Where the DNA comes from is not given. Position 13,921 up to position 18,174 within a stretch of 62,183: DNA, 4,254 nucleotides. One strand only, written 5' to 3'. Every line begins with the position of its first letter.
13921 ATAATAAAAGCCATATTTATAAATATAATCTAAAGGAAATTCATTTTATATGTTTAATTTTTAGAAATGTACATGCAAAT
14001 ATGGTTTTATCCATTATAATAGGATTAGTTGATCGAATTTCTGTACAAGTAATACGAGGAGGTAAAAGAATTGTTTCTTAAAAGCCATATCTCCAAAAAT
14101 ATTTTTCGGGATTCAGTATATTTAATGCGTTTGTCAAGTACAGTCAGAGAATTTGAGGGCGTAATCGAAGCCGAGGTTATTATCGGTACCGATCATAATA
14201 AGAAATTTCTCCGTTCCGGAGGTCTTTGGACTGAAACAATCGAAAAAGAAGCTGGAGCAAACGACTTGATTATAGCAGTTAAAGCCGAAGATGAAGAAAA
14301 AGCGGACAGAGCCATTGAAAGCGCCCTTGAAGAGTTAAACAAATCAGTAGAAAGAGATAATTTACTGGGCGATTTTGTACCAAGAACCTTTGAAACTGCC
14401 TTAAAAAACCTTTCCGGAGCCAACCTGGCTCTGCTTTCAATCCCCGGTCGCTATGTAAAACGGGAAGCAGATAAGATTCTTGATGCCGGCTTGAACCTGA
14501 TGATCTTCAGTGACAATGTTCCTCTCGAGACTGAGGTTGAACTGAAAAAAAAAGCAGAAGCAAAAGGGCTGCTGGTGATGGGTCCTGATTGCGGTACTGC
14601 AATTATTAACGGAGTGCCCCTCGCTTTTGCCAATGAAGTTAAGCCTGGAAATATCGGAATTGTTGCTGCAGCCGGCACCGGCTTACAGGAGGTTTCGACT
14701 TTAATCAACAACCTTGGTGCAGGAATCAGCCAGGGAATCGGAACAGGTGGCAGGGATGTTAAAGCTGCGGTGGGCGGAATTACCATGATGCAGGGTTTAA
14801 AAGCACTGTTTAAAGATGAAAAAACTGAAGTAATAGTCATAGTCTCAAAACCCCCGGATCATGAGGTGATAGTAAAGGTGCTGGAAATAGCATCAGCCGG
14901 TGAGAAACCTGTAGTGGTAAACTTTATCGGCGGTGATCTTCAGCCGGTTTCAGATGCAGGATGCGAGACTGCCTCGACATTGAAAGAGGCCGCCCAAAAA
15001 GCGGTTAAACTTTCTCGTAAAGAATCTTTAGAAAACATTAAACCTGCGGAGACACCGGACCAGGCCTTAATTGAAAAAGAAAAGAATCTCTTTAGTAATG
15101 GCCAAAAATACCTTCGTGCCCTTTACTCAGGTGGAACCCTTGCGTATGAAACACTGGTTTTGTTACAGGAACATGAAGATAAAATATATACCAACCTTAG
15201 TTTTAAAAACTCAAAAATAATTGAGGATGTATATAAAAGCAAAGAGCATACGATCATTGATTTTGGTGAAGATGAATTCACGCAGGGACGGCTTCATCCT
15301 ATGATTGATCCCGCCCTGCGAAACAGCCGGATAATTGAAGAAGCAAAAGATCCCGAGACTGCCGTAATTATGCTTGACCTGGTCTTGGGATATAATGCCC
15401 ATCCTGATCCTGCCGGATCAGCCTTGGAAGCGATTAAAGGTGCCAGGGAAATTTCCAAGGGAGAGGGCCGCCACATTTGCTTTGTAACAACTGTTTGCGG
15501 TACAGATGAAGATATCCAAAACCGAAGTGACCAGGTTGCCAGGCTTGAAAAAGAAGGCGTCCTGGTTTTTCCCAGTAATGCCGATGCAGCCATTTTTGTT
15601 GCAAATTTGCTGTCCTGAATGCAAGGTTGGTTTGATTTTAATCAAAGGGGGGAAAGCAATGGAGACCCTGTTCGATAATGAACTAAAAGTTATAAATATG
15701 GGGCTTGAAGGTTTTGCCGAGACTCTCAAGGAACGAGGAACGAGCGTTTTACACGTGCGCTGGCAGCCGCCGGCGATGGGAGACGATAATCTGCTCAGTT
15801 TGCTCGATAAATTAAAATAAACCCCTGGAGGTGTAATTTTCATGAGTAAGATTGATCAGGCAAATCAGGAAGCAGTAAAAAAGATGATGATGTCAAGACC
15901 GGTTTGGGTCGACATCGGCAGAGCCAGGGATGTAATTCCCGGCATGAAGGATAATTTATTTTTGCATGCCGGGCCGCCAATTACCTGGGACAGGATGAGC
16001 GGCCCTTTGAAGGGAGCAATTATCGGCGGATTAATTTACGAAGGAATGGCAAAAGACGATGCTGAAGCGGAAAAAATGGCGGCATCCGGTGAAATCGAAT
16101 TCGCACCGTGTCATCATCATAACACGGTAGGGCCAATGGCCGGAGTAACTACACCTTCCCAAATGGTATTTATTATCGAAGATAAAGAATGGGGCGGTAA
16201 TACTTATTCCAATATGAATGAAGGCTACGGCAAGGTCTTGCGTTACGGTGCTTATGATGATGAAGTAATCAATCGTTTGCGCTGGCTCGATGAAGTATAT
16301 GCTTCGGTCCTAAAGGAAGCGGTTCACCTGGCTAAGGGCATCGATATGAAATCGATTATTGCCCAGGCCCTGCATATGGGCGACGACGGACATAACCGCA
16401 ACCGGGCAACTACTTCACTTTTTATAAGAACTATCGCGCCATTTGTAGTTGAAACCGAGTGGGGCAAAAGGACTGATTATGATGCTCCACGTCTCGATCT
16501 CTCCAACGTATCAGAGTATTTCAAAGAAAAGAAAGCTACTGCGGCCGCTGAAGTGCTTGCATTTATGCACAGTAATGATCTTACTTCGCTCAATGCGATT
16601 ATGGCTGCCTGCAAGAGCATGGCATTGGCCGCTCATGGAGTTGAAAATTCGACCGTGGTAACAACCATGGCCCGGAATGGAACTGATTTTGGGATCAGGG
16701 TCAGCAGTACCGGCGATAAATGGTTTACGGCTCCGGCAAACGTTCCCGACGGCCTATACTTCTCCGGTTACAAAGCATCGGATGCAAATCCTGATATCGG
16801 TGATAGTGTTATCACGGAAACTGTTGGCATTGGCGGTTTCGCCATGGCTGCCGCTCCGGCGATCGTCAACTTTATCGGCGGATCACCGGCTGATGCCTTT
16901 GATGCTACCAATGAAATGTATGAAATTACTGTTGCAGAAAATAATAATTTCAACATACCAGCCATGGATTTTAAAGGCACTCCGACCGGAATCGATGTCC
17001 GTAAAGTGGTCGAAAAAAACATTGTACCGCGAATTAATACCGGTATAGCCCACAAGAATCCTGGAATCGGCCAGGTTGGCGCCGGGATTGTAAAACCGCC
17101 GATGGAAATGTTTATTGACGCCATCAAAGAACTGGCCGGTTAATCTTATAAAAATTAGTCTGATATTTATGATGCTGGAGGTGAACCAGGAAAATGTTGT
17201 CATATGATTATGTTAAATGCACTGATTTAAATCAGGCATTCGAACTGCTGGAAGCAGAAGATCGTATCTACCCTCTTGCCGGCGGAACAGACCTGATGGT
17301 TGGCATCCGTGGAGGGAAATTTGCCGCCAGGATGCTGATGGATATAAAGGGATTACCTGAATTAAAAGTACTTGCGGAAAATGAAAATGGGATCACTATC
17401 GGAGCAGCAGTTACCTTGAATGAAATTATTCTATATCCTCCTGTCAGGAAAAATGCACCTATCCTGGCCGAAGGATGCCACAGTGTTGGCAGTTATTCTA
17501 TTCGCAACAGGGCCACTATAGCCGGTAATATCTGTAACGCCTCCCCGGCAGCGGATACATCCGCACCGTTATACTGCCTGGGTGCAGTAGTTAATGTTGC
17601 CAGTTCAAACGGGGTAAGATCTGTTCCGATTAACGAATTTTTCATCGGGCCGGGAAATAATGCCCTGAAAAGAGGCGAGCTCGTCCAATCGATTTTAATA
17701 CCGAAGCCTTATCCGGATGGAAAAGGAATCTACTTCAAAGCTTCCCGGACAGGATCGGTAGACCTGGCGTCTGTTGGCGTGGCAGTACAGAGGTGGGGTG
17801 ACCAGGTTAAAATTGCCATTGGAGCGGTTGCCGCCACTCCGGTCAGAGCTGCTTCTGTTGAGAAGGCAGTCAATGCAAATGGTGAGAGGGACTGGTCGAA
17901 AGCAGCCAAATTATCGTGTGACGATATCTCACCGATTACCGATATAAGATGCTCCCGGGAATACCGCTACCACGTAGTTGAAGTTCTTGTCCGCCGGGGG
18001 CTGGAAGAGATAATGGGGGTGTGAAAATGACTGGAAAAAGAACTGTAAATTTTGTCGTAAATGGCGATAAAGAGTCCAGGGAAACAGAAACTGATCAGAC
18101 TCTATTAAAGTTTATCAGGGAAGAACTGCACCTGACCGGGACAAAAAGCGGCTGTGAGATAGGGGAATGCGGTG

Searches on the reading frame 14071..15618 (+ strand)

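Call 69: search_protein_families(library=pfam, proteins=[window:14071-15618:+], max_evalue=0.00001)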
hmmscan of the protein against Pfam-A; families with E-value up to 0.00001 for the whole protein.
window:14071-15618:+ (515 aa): 2 families
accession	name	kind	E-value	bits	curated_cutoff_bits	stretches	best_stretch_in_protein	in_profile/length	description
PF00549.24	Ligase_CoA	-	2.5e-36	125.1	24.5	1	351-507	1-122/128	CoA-ligase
PF02629.25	CoA_binding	-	4.5e-08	34.2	22.3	1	191-285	2-95/97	CoA binding domain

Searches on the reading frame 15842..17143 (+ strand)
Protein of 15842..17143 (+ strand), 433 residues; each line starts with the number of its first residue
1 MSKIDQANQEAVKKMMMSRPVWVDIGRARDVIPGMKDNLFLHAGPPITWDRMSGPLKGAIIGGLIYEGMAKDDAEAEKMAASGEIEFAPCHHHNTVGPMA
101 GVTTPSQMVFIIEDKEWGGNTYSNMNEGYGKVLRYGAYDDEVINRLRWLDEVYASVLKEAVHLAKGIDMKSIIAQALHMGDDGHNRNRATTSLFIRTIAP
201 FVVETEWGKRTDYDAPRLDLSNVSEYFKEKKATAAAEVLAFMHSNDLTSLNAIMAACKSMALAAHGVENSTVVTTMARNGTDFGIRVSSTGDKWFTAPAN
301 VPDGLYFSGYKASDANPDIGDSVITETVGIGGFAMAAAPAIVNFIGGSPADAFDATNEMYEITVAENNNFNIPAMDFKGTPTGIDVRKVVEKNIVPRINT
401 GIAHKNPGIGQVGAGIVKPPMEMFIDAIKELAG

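Call 69: search_protein_families(library=pfam, proteins=[window:15842-17143:+], max_evalue=0.00001)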
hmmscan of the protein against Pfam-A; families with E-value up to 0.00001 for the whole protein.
window:15842-17143:+ (433 aa): 1 family
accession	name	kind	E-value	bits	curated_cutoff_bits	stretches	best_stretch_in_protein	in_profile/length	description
PF06545.17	AllG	-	1.4e-91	306.2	27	2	85-209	1-125/215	Oxamate carbamoyltransferase subunit AllG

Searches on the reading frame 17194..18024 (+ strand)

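Call 69: search_protein_families(library=pfam, proteins=[window:17194-18024:+], max_evalue=0.00001)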
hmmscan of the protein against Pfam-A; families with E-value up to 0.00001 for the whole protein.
window:17194-18024:+ (276 aa): 2 families
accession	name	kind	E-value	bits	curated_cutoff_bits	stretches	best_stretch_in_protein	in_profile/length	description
PF00941.27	FAD_binding_5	-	7.6e-48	163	27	1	3-172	2-170/170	FAD binding domain in molybdopterin dehydrogenase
PF03450.22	CO_deh_flav_C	-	4.9e-12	46.3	25.5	1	180-272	2-101/102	CO dehydrogenase flavoprotein C-terminal domain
